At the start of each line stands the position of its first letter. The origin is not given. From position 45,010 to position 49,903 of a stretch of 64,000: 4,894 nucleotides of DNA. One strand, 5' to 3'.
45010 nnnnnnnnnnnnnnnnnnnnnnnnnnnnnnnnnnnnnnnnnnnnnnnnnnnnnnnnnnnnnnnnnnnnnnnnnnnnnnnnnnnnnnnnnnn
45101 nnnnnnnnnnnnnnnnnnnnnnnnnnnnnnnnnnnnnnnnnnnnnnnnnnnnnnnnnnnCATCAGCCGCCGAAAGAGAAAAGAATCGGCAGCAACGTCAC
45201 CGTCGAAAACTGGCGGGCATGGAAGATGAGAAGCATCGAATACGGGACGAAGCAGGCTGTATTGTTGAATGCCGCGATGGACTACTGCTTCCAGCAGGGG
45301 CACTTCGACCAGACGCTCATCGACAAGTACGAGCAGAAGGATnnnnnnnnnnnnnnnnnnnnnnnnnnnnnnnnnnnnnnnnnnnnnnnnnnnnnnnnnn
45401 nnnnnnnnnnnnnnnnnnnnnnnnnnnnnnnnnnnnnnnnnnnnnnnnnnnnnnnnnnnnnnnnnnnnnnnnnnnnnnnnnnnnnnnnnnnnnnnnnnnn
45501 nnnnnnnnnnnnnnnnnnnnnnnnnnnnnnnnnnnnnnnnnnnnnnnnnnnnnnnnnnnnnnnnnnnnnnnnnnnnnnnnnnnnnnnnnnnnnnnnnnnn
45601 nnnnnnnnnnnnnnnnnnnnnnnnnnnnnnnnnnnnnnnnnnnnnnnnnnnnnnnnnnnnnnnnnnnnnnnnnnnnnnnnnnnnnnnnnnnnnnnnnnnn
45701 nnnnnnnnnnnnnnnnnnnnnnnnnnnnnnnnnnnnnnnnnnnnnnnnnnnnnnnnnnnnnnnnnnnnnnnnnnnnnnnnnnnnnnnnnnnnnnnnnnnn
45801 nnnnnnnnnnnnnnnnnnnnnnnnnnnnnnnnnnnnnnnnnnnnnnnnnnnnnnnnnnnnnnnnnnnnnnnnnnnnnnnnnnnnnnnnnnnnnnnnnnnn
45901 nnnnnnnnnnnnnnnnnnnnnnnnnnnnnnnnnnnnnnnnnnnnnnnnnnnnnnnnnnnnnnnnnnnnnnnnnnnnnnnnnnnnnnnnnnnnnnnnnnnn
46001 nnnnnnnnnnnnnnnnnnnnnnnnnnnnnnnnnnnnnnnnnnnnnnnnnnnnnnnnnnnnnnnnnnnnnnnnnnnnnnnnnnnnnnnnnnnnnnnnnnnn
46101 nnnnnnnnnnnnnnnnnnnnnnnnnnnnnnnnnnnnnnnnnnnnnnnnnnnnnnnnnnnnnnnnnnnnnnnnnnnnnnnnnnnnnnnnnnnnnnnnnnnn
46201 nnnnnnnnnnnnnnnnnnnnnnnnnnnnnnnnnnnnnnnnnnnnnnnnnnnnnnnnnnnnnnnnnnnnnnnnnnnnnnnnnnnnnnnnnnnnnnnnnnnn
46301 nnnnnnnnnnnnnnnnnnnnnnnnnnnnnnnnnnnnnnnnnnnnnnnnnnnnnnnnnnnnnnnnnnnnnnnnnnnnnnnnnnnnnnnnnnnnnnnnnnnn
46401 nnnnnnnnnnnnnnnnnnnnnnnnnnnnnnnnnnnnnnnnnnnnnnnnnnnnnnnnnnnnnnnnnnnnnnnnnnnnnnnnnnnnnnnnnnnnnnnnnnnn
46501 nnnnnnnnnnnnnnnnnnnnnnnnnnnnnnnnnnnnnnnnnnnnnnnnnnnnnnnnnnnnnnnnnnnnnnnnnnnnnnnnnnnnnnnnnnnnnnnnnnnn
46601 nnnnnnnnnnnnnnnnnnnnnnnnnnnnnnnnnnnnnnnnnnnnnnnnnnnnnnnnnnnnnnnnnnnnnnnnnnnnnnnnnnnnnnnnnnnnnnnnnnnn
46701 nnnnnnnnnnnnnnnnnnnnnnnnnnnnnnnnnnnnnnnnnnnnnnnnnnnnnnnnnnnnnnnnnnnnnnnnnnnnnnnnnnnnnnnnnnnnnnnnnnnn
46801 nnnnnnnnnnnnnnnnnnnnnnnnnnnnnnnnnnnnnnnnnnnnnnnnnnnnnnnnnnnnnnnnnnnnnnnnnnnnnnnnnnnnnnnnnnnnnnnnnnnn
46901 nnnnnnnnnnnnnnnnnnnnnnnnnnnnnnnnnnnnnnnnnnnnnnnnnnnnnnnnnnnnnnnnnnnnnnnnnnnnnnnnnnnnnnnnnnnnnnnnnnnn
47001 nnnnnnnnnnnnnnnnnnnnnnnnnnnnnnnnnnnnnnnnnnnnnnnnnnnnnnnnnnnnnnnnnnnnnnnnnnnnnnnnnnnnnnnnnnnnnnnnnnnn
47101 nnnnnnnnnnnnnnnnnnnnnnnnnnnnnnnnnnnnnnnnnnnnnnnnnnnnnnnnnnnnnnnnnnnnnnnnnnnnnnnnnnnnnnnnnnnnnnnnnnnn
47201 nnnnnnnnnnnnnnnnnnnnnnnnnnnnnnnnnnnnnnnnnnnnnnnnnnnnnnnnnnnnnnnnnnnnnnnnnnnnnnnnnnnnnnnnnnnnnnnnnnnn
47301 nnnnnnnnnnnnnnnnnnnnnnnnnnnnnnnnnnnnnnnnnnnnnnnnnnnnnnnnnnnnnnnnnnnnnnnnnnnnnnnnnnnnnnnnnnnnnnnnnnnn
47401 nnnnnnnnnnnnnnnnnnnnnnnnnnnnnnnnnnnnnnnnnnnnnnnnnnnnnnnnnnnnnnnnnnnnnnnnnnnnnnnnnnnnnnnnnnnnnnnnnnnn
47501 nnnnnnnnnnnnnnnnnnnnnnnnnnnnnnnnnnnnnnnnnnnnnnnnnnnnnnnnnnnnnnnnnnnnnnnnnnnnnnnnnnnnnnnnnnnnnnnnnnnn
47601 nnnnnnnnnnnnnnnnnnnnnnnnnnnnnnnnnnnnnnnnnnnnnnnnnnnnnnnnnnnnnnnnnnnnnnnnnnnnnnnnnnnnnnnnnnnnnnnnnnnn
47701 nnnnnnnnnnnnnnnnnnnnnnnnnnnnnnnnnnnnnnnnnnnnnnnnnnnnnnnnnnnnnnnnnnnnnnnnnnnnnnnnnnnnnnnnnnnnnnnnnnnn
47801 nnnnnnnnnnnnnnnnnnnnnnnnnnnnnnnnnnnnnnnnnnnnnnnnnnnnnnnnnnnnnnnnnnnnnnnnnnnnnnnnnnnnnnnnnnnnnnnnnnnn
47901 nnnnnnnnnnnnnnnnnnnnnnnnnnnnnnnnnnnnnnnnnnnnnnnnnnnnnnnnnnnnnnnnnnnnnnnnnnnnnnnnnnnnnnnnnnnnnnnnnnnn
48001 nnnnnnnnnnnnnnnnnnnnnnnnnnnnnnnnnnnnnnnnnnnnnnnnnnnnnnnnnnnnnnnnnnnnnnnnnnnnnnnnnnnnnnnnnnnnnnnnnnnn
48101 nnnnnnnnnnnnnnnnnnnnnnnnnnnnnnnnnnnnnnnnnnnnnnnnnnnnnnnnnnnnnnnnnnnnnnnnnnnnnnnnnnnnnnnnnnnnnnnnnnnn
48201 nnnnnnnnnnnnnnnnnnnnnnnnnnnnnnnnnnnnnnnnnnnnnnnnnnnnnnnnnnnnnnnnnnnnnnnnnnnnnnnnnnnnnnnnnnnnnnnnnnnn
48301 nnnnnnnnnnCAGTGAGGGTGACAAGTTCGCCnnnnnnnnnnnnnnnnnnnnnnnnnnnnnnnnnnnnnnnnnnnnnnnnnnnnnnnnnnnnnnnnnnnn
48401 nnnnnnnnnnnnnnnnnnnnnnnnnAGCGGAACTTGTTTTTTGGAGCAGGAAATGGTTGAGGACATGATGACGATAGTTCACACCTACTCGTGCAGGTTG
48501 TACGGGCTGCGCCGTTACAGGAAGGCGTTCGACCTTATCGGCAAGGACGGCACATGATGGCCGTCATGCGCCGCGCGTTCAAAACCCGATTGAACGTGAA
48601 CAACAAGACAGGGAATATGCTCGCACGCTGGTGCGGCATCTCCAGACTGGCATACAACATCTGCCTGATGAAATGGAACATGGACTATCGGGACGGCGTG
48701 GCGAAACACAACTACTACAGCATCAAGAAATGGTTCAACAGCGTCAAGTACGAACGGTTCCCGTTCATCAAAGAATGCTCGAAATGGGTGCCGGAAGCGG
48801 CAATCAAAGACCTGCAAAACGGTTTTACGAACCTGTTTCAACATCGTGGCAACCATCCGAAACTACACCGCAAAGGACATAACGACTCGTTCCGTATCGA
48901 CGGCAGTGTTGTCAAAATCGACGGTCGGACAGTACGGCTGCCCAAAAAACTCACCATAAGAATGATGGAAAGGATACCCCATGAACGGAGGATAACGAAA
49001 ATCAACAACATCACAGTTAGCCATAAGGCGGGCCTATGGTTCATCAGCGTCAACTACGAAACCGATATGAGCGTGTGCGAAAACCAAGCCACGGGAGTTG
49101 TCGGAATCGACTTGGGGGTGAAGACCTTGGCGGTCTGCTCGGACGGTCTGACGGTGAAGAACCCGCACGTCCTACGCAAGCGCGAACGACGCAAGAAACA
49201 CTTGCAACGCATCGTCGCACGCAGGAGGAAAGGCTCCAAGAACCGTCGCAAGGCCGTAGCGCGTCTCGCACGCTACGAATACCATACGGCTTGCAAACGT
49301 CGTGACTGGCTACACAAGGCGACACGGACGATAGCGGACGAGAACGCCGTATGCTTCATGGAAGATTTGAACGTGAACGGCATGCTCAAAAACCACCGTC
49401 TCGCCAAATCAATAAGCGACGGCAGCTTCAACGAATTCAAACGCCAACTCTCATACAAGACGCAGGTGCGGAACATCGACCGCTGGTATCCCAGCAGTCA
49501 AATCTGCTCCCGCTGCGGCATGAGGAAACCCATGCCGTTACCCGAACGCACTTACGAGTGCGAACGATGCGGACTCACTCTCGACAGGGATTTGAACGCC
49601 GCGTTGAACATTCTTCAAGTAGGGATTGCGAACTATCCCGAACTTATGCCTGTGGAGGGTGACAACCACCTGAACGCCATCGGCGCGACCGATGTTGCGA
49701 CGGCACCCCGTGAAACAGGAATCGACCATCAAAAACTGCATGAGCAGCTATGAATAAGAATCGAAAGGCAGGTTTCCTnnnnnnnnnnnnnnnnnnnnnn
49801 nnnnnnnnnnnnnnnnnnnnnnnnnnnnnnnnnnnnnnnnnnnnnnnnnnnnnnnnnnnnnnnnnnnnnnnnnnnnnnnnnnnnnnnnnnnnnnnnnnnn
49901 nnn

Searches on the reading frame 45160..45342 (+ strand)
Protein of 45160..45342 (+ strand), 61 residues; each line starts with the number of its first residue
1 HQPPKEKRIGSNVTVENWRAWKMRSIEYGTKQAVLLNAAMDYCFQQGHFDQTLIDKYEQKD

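Call 76: predict_structure(alignment_id=A4)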
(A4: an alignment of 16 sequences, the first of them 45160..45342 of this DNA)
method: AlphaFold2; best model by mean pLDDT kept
length: 61 residues; sequences in the alignment: 16
mean_pLDDT: 67.2   pTM: 0.42
mean pLDDT of the five models: 67.2, 66.8, 65.7, 65.0, 64.2
residues with pLDDT >= 90: 0; 70-90: 31; 50-70: 18; < 50: 12
segments of 3 or more residues with pLDDT < 50: 1-10
pLDDT, mean of each block of 10 residues (from residue 1): 43 68 77 81 74 64 44
secondary structure, 60 per line:
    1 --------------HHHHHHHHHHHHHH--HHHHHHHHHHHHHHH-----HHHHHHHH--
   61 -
elements in order: H15-28 H31-45 H51-58

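Call 78: fold_search(model_id=the predicted structure, library=pdb)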
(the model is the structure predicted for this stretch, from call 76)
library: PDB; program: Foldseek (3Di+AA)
matches with E <= 10: 4; with E <= 0.001: 0
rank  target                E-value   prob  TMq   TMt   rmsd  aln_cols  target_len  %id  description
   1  5y0r                  4.3e+00  0.12  0.38  0.07   8.6        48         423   14  Crystal structure of Thermotoga maritima TmcAL (apo, form I) (released 2018-07-18)
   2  5y0t_A                4.6e+00  0.08  0.34  0.07   8.5        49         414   16  Crystal structure of Thermotoga maritima TmcAL bound with alpha-thio ATP(Form II) (released 2018-07-18)
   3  5y0t_C                5.6e+00  0.08  0.34  0.07   8.5        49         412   16  Crystal structure of Thermotoga maritima TmcAL bound with alpha-thio ATP(Form II) (released 2018-07-18)
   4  5y0t_B                8.9e+00  0.06  0.34  0.07   8.5        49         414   16  Crystal structure of Thermotoga maritima TmcAL bound with alpha-thio ATP(Form II) (released 2018-07-18)

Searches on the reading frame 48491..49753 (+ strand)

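Call 4: search_protein_families(library=pfam, proteins=[window:48491-49753:+], max_evalue=0.01)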
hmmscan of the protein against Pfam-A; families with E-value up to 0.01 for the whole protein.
window:48491-49753:+ (420 aa): 4 families
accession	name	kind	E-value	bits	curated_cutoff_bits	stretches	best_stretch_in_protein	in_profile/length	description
PF01385.25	OrfB_IS605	-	2.5e-21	76.5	30.5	1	187-301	2-119/120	Probable transposase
PF07282.18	Cas12f1-like_TNB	-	3.8e-18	65.8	26.3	1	313-374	1-60/60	Cas12f1-like, TNB domain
PF12323.14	HTH_OrfB_IS605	-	4e-07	29.8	21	1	26-66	1-42/47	Helix-turn-helix domain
PF12760.12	Zn_ribbon_IS1595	-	0.0032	17.8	25.4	1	334-361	16-44/46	Transposase zinc-ribbon domain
